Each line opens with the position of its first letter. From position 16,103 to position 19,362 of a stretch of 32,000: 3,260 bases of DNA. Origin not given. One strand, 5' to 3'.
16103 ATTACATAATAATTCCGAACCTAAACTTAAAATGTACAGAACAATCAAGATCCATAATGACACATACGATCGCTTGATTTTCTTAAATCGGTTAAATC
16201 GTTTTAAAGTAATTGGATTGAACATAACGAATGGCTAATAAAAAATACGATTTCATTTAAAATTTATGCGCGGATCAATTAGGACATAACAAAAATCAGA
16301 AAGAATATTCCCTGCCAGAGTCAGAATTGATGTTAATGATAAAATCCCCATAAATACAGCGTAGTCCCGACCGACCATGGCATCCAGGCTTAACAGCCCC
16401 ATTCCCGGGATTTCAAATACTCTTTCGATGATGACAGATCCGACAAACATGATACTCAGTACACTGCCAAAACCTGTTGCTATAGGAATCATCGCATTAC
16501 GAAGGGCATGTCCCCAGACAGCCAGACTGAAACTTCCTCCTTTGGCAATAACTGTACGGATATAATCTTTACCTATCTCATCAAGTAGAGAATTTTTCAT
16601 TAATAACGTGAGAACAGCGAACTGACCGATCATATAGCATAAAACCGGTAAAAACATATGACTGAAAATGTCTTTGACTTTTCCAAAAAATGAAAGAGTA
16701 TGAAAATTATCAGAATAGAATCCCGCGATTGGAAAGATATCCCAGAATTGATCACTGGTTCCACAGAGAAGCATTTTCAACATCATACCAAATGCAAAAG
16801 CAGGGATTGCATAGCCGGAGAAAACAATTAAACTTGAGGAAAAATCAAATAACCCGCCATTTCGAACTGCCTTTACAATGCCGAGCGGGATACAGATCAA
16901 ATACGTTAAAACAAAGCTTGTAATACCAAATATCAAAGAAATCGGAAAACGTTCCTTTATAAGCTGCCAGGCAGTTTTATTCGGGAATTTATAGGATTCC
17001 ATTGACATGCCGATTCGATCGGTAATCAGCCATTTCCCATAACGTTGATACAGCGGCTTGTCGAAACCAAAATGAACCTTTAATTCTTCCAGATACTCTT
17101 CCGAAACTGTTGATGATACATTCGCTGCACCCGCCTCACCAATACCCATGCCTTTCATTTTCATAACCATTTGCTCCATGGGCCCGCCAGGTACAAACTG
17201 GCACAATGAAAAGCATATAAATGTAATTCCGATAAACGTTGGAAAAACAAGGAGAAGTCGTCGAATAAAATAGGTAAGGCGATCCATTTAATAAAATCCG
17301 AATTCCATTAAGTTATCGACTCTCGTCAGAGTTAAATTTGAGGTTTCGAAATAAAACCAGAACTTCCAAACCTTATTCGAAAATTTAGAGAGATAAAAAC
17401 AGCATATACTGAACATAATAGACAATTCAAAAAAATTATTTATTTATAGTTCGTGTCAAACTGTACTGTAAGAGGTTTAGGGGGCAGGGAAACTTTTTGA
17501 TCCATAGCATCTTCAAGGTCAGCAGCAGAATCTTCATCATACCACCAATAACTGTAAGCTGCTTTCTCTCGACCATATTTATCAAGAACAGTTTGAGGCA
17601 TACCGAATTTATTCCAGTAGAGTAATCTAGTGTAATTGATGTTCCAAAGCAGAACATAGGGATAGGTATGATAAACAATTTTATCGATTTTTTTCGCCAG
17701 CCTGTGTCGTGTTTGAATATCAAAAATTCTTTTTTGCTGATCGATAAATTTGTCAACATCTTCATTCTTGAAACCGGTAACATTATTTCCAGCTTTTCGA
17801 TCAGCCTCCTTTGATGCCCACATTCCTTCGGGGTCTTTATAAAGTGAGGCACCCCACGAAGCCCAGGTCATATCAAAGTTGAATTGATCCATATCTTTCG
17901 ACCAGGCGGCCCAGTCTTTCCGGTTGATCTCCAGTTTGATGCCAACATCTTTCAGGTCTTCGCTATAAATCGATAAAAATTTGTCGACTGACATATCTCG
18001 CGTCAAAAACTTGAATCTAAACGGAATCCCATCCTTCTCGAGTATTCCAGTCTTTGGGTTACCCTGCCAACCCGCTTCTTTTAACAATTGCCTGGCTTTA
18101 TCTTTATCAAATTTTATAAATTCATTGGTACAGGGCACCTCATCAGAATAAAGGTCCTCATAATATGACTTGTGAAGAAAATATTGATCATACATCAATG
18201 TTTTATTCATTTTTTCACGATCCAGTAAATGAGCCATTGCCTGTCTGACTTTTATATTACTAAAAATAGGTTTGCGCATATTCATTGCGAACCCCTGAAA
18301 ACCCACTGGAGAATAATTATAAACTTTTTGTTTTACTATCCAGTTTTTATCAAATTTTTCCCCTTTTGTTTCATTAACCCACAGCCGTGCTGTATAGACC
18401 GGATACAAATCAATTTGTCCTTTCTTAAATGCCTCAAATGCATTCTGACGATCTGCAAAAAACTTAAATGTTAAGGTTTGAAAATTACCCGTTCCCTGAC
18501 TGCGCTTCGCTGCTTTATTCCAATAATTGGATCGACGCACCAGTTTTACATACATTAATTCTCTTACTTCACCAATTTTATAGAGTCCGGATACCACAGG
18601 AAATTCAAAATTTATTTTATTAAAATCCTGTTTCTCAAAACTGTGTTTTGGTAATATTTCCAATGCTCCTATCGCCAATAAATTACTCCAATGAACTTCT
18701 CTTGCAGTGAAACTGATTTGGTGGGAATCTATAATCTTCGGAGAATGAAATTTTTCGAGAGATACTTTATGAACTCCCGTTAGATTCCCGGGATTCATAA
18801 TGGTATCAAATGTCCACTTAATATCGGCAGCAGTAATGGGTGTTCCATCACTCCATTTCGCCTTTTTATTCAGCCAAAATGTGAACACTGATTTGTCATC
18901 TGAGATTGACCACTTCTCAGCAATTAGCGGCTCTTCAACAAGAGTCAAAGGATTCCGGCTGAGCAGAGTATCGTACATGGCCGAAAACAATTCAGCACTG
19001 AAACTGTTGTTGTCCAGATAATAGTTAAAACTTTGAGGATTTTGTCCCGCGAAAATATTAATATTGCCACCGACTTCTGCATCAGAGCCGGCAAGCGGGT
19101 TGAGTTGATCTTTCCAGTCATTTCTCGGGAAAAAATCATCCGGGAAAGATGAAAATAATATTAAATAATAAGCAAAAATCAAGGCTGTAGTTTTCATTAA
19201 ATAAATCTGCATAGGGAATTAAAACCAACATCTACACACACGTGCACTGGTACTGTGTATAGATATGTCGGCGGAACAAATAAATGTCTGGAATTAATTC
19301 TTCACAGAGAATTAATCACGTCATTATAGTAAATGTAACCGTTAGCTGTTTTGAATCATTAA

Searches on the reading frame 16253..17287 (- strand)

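Call 14: search_protein_families(library=pfam, proteins=[window:16253-17287:-], max_evalue=0.001)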
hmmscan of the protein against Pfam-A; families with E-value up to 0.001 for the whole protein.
window:16253-17287:- (344 aa): 1 family
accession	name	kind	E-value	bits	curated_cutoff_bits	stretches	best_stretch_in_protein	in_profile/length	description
PF00528.27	BPD_transp_1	-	4.7e-29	101.9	26.4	1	133-341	2-182/184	Binding-protein-dependent transport system inner membrane component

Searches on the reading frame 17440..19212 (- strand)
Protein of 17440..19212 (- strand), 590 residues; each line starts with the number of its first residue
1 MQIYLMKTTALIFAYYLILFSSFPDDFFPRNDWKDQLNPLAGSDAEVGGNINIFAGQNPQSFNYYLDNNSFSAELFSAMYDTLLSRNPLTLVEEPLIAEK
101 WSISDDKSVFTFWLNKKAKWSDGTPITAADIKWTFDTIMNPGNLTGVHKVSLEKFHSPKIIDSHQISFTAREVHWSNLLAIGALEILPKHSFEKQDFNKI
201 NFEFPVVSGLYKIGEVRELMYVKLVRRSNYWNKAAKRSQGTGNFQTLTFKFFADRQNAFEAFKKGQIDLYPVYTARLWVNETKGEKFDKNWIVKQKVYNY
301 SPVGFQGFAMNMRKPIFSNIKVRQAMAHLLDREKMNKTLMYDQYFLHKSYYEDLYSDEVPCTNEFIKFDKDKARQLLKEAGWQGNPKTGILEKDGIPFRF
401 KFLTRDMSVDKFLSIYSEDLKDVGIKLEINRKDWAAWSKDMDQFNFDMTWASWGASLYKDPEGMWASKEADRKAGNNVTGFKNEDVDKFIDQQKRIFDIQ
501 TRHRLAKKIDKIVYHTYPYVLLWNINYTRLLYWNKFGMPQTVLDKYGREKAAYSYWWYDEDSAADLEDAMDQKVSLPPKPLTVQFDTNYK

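Call 14: search_protein_families(library=pfam, proteins=[window:17440-19212:-], max_evalue=0.001)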
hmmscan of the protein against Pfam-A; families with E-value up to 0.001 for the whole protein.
window:17440-19212:- (590 aa): 1 family
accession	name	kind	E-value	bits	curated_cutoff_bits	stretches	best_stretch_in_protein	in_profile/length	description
PF00496.27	SBP_bac_5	-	3.9e-68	230.7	32.4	1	94-467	3-360/368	Bacterial extracellular solute-binding proteins, family 5 Middle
